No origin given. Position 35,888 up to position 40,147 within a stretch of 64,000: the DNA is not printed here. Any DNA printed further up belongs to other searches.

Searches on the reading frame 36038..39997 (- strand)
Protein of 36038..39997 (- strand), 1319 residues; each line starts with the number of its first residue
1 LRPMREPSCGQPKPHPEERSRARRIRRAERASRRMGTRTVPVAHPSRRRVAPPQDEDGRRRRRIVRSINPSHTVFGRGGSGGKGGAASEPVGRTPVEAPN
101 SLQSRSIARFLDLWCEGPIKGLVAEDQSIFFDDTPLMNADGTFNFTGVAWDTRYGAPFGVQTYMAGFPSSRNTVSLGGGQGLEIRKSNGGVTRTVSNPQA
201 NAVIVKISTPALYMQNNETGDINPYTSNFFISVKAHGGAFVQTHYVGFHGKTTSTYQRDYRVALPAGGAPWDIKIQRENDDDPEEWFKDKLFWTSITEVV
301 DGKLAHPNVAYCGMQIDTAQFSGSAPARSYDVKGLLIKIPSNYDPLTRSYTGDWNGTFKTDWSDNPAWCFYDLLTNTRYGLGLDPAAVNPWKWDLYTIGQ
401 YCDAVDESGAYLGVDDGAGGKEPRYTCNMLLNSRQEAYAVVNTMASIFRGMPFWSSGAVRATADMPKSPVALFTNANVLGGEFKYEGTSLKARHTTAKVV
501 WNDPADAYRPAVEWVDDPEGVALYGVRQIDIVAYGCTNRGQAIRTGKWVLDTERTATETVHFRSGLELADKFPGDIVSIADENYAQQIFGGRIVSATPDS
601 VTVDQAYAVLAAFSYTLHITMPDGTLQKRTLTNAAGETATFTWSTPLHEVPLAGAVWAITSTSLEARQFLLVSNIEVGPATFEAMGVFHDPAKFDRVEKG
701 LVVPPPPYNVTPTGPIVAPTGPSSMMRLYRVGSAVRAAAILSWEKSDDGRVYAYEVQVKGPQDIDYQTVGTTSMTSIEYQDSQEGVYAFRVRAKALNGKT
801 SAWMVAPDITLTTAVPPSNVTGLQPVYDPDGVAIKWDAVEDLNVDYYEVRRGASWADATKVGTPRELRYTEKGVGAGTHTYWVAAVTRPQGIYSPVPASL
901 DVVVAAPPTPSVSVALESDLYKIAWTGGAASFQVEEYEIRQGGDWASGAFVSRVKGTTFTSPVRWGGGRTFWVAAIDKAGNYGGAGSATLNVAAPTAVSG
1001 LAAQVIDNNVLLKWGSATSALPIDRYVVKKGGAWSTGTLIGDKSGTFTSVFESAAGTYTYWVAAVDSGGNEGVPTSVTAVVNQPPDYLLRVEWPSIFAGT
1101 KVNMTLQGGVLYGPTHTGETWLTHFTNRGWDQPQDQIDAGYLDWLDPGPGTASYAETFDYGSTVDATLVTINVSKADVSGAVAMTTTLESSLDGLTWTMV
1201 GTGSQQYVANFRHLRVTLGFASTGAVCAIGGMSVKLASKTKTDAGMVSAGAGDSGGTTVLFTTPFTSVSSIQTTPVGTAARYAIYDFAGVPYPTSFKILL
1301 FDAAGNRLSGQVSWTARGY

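Call 61: search_protein_families(library=pfam, proteins=[window:36038-39997:-], max_evalue=0.01)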
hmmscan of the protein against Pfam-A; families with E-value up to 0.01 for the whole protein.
window:36038-39997:- (1319 aa): 2 families
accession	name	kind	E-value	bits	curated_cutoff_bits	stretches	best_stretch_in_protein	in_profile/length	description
PF24801.1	FNIII-A_GpJ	-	1.5e-30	106.4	27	1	181-301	8-125/126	Tip attachment protein J,FNIII-A domain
PF13550.12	Phage-tail_3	-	4.2e-20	72.7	23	1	434-593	3-159/164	Putative phage tail protein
